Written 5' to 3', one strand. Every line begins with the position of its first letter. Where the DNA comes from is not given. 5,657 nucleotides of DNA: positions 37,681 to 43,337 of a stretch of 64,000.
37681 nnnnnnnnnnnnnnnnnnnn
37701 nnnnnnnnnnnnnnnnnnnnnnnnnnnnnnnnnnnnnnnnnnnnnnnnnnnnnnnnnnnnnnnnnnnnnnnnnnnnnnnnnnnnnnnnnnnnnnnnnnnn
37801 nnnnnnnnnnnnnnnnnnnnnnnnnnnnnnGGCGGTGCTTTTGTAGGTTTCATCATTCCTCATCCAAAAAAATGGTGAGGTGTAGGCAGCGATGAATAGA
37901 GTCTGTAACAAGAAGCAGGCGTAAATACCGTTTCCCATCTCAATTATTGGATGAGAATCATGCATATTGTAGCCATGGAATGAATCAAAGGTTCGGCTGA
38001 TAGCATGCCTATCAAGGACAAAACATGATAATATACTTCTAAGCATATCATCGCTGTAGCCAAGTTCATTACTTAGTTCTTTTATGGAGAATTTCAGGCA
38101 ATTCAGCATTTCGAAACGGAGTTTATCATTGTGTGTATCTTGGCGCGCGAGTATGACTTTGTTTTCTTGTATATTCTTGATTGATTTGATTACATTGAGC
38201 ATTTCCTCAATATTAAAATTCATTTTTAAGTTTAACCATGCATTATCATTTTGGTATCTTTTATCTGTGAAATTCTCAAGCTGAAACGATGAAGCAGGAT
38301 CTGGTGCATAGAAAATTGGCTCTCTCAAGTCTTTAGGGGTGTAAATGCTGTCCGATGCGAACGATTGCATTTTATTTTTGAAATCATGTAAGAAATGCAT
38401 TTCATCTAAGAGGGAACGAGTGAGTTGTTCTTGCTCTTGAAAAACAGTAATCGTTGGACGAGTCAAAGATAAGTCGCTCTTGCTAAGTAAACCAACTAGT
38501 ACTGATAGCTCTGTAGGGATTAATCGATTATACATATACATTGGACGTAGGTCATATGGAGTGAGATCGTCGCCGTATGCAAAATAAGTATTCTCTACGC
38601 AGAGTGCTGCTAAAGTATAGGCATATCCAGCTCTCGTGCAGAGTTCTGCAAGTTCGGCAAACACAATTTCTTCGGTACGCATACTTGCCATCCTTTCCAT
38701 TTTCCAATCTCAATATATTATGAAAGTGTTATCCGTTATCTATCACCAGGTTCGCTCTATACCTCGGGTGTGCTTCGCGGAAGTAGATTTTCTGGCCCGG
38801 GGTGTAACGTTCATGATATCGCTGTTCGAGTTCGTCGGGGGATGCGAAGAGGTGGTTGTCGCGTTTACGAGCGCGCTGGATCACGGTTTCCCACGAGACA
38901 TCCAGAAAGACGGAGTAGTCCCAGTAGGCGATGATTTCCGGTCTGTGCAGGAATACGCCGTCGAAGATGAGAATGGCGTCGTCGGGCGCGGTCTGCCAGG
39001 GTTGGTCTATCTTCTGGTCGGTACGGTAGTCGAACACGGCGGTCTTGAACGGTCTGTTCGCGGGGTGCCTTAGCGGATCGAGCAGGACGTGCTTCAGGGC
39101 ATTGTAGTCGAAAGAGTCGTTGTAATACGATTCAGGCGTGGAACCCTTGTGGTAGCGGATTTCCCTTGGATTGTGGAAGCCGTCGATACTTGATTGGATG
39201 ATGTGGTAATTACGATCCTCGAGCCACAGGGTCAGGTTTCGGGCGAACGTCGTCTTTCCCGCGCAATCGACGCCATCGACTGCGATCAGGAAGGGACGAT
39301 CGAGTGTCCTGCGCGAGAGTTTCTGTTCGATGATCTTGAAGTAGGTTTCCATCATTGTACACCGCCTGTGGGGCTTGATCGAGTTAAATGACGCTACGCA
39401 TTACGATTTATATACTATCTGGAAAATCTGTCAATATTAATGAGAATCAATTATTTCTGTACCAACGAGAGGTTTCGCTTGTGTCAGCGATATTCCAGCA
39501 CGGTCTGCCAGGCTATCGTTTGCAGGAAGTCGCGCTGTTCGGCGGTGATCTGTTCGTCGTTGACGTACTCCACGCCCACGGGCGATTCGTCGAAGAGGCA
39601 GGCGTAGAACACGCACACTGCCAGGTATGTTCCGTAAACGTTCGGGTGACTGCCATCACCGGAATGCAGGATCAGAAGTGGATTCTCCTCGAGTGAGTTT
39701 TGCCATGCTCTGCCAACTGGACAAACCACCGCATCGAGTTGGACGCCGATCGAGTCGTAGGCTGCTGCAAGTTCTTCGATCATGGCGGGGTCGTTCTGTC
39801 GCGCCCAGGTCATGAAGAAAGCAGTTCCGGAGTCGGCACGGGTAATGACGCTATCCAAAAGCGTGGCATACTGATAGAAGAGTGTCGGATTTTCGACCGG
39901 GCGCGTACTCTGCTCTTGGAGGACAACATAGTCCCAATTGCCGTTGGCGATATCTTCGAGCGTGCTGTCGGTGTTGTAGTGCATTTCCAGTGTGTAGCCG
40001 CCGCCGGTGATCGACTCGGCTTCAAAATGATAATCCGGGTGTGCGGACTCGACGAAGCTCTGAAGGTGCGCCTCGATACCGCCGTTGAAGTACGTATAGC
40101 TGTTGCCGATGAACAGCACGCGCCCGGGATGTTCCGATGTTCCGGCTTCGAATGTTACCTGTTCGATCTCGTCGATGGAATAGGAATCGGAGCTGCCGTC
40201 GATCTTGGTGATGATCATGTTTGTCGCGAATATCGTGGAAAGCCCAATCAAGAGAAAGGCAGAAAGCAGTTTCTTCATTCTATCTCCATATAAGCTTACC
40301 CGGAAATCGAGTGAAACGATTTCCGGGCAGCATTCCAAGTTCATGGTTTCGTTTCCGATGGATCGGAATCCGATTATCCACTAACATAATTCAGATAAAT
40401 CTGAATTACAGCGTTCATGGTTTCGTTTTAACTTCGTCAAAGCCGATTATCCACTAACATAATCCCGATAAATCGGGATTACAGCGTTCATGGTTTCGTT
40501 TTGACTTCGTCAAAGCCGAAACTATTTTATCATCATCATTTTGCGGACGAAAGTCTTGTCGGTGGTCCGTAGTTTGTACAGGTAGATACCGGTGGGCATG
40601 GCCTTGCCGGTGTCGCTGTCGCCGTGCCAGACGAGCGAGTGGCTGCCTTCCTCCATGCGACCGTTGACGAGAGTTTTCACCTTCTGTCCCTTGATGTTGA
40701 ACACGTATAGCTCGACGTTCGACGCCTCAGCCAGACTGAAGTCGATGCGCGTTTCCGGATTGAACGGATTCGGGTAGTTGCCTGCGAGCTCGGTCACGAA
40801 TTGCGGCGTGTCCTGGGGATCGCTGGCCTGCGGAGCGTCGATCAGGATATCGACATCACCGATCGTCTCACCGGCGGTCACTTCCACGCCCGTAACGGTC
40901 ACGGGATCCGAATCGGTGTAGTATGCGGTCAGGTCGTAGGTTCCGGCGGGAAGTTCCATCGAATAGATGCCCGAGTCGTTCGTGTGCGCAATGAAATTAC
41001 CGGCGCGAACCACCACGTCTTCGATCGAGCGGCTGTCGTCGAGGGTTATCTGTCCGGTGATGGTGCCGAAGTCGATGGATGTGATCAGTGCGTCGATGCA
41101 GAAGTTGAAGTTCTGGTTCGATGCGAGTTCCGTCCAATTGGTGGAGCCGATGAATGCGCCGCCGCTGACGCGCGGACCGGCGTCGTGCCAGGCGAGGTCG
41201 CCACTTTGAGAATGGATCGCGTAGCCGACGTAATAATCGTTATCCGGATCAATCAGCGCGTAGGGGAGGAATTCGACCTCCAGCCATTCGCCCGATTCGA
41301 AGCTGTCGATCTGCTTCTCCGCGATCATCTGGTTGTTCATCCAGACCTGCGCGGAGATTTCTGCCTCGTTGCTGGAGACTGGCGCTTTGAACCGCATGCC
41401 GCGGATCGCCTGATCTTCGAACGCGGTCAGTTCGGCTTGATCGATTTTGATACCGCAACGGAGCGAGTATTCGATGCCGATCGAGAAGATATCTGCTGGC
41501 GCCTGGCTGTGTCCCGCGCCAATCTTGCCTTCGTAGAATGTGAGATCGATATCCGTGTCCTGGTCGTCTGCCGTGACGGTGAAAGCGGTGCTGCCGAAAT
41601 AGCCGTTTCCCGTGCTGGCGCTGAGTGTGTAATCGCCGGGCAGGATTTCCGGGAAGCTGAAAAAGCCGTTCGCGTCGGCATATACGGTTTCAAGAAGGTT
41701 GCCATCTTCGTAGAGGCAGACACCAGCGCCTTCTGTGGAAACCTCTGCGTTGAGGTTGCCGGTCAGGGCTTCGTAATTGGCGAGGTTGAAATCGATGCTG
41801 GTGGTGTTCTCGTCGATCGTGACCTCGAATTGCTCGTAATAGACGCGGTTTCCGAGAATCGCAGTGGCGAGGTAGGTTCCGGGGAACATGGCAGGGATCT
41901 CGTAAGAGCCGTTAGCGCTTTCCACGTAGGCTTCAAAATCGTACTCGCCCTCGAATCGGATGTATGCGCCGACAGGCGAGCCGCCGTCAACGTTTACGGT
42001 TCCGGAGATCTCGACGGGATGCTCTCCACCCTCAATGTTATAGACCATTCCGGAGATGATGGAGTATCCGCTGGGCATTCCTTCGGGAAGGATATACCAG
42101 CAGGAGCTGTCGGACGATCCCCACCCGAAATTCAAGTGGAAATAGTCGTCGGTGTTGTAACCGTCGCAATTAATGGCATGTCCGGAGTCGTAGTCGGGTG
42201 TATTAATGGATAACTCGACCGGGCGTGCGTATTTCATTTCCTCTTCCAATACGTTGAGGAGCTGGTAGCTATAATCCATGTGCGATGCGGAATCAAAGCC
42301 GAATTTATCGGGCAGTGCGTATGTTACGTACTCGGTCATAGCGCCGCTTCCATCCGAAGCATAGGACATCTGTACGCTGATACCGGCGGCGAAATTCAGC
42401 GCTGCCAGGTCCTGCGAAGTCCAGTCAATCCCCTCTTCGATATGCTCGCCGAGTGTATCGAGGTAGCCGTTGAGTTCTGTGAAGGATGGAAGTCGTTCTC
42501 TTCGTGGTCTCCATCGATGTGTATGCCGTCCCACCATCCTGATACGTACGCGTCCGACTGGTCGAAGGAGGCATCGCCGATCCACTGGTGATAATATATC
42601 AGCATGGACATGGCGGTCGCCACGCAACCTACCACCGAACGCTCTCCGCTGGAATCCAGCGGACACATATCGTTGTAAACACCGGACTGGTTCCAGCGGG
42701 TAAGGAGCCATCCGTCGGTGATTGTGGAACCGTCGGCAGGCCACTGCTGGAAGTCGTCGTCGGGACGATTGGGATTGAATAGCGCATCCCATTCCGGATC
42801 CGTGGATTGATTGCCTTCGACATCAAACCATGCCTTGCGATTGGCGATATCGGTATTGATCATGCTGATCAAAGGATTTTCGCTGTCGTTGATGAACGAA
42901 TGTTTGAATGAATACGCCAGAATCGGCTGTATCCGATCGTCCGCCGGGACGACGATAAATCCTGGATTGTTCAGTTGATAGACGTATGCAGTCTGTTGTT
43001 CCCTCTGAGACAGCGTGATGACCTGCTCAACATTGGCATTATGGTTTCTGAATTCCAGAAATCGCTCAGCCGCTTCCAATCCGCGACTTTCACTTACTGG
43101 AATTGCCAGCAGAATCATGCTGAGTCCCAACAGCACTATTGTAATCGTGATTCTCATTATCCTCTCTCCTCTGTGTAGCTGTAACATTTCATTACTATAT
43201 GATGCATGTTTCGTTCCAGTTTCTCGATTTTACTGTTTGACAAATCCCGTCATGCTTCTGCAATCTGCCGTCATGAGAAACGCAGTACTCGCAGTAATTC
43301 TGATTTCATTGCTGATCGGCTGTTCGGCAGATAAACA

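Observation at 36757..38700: AT-rich orphan gene encoding a 647-aa protein with a PD-(D/E)xK / Mrr-NERD-like core: candidate novel single-gene defence or nuclease system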

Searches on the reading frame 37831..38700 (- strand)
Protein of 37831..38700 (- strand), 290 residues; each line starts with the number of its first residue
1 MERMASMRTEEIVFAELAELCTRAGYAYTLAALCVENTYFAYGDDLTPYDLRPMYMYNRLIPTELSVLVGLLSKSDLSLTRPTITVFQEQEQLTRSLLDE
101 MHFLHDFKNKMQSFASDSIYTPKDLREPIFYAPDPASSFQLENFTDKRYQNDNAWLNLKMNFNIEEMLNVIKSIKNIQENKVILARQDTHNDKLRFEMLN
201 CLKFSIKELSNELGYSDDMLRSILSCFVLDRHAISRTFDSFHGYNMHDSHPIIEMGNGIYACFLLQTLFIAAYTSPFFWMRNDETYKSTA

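Call 83: predict_structure(alignment_id=A4)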
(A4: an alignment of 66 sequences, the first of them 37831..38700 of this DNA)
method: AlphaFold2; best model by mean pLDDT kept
length: 290 residues; sequences in the alignment: 66
mean_pLDDT: 88.3   pTM: 0.86
mean pLDDT of the five models: 88.3, 87.8, 87.2, 86.7, 86.4
residues with pLDDT >= 90: 194; 70-90: 65; 50-70: 17; < 50: 14
segments of 3 or more residues with pLDDT < 50: 122-133
pLDDT, mean of each block of 10 residues (from residue 1): 77 95 97 94 91 89 93 92 96 96 85 60 46 62 94 96 98 97 85 86 98 98 96 81 84 96 95 94 88
secondary structure, 60 per line:
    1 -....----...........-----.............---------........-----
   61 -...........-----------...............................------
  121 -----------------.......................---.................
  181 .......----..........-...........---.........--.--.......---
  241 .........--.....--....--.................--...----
elements in order: H2-5 H10-20 H26-38 H48-55 H62-72 H84-114 H138-160 H164-187 H192-201 E203-205 H206-213 H217-225 H231-237 H241-249 E252-256 E259-262 H265-281

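Call 85: fold_search(model_id=the predicted structure, library=pdb)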
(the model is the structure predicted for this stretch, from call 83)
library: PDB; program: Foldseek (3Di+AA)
matches with E <= 10: 100; with E <= 0.001: 0
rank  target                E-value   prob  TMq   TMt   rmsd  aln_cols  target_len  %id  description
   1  9wuf                  3.3e-01  0.77  0.41  0.14   9.5       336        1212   12  Cryo-EM structure of Upx (released 2026-02-11)
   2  6vqr_A                1.6e+00  0.04  0.14  0.15  21.6       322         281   10  CryoEM Structure of the PfFNT-inhibitor complex (released 2021-02-03)
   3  2luh_MODEL_1_A        1.9e+00  0.04  0.12  0.16  19.2       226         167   14  NMR structure of the Vta1-Vps60 complex (released 2012-11-07)
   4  4fc4_D                2.1e+00  0.06  0.16  0.18  21.8       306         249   11  FNT family ion channel (released 2012-11-21)
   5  6ezv                  2.1e+00  0.04  0.14  0.12  22.6       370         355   10  The cytotoxin MakA from Vibrio cholerae (released 2018-05-02)
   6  6bav_A                2.3e+00  0.04  0.14  0.11  22.9       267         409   11  Crystal Structure of GltPh R397C in complex with S-Benzyl-L-Cysteine (released 2018-01-17)
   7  9p80_R                2.6e+00  0.02  0.12  0.12  26.3       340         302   10  NTSR1-Gi-NTS(8-13) Complex in the Non-Canonical, AHD Open State (NC-Open-Apo) (released 2026-03-25)
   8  9b3k_Z                2.7e+00  0.02  0.12  0.11  21.3       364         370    8  NorA in complex with Fab36 (NorA-BRIL fusion) (released 2024-12-11)
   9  2nwl_A                2.8e+00  0.04  0.14  0.12  23.0       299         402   12  Crystal structure of GltPh in complex with L-Asp (released 2007-02-27)
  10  8zmg_A                2.8e+00  0.02  0.14  0.12  26.9       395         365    9  Crystal structure of an inverse agonist antipsychotic drug pimavanserin-bound 5-HT2A (released 2024-08-28)
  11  2g7u_B                3.1e+00  0.23  0.15  0.17   8.9       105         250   17  2.3 A structure of putative catechol degradative operon regulator from Rhodococcus sp. RHA1 (released 2006-04-04)
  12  6pln_A                3.2e+00  0.11  0.15  0.33  13.4       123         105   13  X-ray crystal structure of Pyrococcus furiosus general transcription factor TFE-alpha (released 2020-07-08)
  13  8i23_F                3.2e+00  0.03  0.12  0.14  30.9       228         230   11  Clostridium thermocellum RNA polymerase transcription open complex with SigI1 and its promoter (released 2023-10-11)
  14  7wc7                  3.2e+00  0.02  0.14  0.12  26.6       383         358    8  Crystal structure of serotonin 2A receptor in complex with lisuride (released 2022-01-26)
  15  3tdx_C                3.4e+00  0.04  0.17  0.18  22.0       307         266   12  Crystal structure of HSC L82V (released 2012-03-07)
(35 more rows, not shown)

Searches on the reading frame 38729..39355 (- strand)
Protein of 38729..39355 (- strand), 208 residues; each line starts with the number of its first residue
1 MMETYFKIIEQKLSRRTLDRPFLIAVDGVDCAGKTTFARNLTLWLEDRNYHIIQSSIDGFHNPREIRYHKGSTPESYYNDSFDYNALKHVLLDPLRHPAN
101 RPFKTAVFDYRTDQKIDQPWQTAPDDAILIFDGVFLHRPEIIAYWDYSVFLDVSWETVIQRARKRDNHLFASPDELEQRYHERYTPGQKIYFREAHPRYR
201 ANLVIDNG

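Call 23: search_protein_families(library=pfam, proteins=[window:38729-39355:-], max_evalue=0.001)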
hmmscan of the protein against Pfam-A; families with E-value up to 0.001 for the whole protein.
window:38729-39355:- (208 aa): 4 families
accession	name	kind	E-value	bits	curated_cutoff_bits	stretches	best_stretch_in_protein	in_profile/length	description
PF00485.24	PRK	-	9.2e-06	26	22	1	23-166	1-150/196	Phosphoribulokinase / Uridine kinase family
PF13238.12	AAA_18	-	3e-05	24.9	29.4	1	24-168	1-114/128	AAA domain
PF02223.23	Thymidylate_kin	-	7.9e-05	22.9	27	0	26-53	1-28/185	Thymidylate kinase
PF13671.12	AAA_33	-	0.00077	20.2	27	0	23-168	1-121/143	AAA domain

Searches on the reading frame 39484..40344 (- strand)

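Call 23: search_protein_families(library=pfam, proteins=[window:39484-40344:-], max_evalue=0.001)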
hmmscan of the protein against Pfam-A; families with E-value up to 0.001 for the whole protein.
window:39484-40344:- (286 aa): 1 family
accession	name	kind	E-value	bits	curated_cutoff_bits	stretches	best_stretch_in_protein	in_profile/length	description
PF16227.11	DUF4886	-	4.6e-15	55.7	26.7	1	52-278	6-239/242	Domain of unknown function (DUF4886)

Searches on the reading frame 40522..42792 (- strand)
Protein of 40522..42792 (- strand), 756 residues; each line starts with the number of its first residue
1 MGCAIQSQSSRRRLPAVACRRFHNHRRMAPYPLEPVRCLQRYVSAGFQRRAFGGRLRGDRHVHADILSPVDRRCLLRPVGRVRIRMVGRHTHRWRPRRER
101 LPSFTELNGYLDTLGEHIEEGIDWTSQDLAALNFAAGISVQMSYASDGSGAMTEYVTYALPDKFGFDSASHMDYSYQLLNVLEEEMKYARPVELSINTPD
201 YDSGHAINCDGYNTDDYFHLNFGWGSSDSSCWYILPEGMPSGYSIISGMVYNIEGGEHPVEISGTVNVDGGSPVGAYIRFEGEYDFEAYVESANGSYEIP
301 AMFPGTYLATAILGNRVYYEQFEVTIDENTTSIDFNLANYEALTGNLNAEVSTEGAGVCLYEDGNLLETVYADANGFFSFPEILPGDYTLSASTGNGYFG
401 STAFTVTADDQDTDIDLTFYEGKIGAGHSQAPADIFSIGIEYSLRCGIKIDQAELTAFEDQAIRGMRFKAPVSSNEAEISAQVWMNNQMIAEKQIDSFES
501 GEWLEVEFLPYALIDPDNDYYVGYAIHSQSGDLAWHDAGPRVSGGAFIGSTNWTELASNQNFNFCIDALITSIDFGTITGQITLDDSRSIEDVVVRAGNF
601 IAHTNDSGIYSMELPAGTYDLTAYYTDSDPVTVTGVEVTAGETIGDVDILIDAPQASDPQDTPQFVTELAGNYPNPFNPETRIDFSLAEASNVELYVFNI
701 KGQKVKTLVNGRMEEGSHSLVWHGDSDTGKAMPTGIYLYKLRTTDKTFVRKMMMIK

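Call 23: search_protein_families(library=pfam, proteins=[window:40522-42792:-], max_evalue=0.001)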
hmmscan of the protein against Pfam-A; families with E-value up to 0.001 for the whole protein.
window:40522-42792:- (756 aa): 10 families
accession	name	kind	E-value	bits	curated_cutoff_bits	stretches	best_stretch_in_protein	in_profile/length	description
PF01640.23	Peptidase_C10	-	4.8e-20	73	26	1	126-227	84-189/194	Peptidase C10 family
PF13620.12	CarboxypepD_reg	-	5.3e-18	65.6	32.3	2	577-643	1-74/82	Carboxypeptidase regulatory-like domain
PF14686.12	fn3_3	-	2e-11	43.9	24.4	0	370-410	29-71/75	Polysaccharide lyase family 4, domain II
PF13860.13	FlgD_ig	-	1.3e-10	41.5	27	1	687-745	18-77/79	FlgD Ig-like domain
PF17210.9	SdrD_B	-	5.9e-07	30.1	29.7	1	351-417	22-89/112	SdrD B-like domain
PF18962.6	Por_Secre_tail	-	1.6e-06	28.8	27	1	673-753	2-74/75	Secretion system C-terminal sorting domain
PF13715.12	CarbopepD_reg_2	-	1.4e-05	25.5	32.2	0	368-416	26-73/88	CarboxypepD_reg-like domain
PF17802.7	SpaA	-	0.00019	21.9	23.1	0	355-419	18-87/91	Prealbumin-like fold domain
PF13585.12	CHU_C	-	0.0005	20.6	27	0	687-744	23-73/86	CHU_C Type IX secretion signal domain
PF09430.16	EMC7_beta-sandw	-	0.00058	20.5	26.6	0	579-625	9-56/122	ER membrane protein complex subunit 7, beta-sandwich domain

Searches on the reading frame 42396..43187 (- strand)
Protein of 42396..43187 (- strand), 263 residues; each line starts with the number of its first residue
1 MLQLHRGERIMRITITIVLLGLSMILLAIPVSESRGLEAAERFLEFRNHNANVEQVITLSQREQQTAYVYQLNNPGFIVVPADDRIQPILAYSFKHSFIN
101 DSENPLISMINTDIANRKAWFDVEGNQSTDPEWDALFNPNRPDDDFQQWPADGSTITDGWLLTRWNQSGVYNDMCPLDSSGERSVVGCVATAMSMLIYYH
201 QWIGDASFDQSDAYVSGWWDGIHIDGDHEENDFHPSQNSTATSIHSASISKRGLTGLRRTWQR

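Call 78: search_protein_families(library=pfam, proteins=[window:42396-43187:-], max_evalue=0.00001)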
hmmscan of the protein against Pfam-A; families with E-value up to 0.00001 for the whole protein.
window:42396-43187:- (263 aa): 2 families
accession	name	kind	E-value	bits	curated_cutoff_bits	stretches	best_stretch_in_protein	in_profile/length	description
PF13734.11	Inhibitor_I69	-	4.9e-11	43.4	25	1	29-103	2-83/98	Spi protease inhibitor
PF01640.23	Peptidase_C10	-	7e-11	43.1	26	1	165-205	1-40/194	Peptidase C10 family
